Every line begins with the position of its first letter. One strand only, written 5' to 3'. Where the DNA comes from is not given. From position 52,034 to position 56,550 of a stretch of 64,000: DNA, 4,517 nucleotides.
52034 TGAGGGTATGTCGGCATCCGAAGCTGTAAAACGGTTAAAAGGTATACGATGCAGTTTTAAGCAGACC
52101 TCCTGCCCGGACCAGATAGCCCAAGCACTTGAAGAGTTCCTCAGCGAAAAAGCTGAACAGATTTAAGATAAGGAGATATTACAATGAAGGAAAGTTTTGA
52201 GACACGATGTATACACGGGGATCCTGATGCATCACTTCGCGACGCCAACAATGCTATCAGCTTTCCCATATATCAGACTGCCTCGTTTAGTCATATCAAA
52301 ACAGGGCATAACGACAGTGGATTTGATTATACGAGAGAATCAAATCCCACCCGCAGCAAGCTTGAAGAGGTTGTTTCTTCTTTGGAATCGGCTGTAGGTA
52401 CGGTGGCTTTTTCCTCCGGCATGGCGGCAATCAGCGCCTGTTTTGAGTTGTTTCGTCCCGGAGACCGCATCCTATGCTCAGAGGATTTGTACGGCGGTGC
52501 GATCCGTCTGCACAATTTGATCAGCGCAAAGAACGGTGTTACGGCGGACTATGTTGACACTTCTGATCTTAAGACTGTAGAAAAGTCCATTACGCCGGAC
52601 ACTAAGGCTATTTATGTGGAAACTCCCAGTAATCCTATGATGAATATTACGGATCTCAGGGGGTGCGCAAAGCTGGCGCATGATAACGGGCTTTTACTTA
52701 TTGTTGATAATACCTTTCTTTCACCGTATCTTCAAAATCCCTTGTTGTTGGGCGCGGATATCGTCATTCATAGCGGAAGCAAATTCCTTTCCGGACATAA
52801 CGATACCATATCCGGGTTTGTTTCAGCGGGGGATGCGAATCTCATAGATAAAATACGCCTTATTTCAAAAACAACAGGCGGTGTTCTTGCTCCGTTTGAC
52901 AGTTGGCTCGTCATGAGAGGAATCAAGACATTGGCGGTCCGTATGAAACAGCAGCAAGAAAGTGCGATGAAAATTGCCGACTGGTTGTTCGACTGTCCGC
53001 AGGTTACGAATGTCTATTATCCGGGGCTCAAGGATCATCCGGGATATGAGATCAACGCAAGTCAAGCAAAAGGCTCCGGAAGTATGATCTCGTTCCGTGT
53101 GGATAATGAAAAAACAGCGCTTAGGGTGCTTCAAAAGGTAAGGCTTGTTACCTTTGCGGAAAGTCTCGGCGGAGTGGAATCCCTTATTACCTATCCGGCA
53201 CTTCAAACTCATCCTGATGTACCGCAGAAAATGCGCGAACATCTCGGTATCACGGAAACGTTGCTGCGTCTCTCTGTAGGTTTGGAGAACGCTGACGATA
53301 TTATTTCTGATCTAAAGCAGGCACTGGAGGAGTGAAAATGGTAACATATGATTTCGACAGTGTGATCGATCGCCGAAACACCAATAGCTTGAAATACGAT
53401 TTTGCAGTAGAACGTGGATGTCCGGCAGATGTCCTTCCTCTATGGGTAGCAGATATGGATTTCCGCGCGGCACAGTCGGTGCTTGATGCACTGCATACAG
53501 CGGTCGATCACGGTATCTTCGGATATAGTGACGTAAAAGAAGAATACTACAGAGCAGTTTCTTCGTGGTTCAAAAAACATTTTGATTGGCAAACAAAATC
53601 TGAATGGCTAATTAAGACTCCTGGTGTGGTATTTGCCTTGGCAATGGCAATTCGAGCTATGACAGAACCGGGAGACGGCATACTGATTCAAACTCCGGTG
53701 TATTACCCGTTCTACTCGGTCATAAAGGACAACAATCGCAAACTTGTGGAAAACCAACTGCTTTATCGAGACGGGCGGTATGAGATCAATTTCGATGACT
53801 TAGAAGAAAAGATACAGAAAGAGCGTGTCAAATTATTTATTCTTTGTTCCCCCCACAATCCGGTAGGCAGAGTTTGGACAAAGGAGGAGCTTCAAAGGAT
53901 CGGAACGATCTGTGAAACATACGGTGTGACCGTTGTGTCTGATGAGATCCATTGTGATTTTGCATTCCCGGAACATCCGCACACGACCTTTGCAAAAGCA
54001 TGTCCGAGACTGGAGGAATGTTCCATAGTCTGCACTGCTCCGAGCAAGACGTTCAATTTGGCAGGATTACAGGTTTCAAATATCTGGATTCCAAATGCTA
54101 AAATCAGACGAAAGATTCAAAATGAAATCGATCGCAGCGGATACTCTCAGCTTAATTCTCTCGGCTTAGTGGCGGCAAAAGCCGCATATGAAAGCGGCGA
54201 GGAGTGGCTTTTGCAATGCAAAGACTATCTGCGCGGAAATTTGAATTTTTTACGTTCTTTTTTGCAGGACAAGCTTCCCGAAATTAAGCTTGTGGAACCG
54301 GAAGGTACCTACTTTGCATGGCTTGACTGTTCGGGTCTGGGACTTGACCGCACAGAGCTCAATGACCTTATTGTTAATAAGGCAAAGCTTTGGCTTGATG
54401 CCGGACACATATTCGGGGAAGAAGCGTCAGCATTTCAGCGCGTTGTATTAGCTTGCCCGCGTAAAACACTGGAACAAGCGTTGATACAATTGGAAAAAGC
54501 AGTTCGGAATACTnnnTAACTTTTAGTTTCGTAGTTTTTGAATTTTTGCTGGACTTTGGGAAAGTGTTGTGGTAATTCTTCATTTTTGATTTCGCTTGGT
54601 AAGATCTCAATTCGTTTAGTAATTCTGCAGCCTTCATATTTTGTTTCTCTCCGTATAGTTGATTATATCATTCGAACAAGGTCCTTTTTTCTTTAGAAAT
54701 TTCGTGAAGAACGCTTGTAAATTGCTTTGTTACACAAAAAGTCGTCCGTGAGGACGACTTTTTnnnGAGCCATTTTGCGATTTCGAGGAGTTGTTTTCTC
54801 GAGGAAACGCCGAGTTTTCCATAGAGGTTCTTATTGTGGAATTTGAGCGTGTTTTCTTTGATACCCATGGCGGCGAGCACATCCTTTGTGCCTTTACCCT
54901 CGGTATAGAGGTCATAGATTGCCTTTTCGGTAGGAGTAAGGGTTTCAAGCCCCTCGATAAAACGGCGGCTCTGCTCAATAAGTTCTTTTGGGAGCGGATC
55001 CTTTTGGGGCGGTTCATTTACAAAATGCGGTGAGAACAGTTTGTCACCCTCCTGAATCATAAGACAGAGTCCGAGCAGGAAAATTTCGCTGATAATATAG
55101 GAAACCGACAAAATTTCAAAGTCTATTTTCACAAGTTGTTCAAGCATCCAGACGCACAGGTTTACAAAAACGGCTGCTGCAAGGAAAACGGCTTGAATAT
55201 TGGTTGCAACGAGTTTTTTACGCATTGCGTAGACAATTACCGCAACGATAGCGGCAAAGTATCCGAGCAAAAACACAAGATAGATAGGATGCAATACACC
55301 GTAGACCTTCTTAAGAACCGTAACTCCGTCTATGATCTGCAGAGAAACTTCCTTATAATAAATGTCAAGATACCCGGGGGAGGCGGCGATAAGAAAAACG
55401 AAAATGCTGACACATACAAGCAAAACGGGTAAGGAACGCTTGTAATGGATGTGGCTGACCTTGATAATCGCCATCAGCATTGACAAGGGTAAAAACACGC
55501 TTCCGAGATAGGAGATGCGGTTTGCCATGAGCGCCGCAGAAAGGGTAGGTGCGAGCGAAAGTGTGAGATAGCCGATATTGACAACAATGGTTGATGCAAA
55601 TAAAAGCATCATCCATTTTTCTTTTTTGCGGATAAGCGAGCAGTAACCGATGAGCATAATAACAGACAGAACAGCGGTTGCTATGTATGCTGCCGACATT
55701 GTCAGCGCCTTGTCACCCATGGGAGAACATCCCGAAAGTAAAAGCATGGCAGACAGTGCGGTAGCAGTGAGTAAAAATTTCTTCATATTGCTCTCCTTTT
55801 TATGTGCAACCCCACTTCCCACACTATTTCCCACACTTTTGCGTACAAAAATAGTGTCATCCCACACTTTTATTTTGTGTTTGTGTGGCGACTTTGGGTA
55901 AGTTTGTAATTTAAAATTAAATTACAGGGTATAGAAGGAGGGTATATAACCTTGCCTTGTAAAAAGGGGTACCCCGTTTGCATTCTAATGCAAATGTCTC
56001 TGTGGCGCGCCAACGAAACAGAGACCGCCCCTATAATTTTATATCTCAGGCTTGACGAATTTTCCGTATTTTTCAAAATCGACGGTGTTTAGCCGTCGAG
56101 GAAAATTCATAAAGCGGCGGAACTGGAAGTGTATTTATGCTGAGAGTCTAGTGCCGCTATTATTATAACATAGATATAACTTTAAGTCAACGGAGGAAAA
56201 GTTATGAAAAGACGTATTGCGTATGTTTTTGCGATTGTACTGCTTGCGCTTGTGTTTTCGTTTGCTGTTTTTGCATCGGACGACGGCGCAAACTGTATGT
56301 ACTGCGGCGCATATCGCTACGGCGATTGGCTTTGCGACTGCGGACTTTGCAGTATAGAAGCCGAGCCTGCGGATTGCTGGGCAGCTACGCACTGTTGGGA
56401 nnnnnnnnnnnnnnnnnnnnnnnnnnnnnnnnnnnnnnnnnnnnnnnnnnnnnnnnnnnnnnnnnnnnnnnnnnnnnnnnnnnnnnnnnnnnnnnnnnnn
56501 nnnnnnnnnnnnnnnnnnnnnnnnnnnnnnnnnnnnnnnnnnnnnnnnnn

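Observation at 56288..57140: Secreted, wall-anchored protein with about 62 cysteines in 280 residues arranged as dense CxxC arrays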

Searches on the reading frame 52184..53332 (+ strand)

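Call 16: search_protein_families(library=pfam, proteins=[window:52184-53332:+], max_evalue=0.001)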
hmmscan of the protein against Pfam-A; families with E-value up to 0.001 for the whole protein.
window:52184-53332:+ (383 aa): 3 families
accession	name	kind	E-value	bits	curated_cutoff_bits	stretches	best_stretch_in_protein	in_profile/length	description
PF01053.26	Cys_Met_Meta_PP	-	1.4e-140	468.7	27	1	7-382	2-381/381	Cys/Met metabolism PLP-dependent enzyme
PF00155.27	Aminotran_1_2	-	4.9e-06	26.4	19.7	1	70-179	65-189/361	Aminotransferase class I and II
PF00266.25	Aminotran_5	-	7.2e-06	25.6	21.5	1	79-202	73-203/371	Aminotransferase class-V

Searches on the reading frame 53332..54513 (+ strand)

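Call 16: search_protein_families(library=pfam, proteins=[window:53332-54513:+], max_evalue=0.001)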
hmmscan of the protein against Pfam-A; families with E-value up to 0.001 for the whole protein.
window:53332-54513:+ (394 aa): 1 family
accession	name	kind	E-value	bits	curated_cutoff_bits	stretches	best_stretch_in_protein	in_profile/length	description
PF00155.27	Aminotran_1_2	-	1.1e-41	143.7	19.7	1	36-384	5-358/361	Aminotransferase class I and II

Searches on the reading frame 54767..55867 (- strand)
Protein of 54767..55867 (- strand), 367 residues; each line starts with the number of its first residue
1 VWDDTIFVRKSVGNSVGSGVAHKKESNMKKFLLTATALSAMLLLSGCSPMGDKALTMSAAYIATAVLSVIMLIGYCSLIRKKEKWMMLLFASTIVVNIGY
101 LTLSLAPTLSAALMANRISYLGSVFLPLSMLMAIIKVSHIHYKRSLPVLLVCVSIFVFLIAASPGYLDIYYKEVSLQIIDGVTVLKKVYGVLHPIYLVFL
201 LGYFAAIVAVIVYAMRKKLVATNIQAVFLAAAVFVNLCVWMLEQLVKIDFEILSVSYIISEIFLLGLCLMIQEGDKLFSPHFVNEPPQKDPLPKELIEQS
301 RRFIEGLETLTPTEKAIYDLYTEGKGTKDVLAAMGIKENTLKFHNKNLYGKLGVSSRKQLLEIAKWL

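Call 16: search_protein_families(library=pfam, proteins=[window:54767-55867:-], max_evalue=0.001)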
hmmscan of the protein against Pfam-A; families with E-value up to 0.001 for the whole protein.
window:54767-55867:- (367 aa): 2 families
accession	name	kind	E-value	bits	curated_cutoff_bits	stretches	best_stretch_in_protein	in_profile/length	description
PF00196.25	GerE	-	8.8e-12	44.9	23.5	1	309-363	2-56/57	Bacterial regulatory proteins, luxR family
PF16927.11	HisKA_7TM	-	1.1e-11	45.4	28.6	1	64-265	5-211/224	N-terminal 7TM region of histidine kinase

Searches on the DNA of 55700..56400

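Call 78: search_rna_families(source=window, start=55700, end=56400, threshold=evalue, max_evalue=1)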
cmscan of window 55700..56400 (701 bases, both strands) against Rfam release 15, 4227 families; matches with E-value up to 1: 0.
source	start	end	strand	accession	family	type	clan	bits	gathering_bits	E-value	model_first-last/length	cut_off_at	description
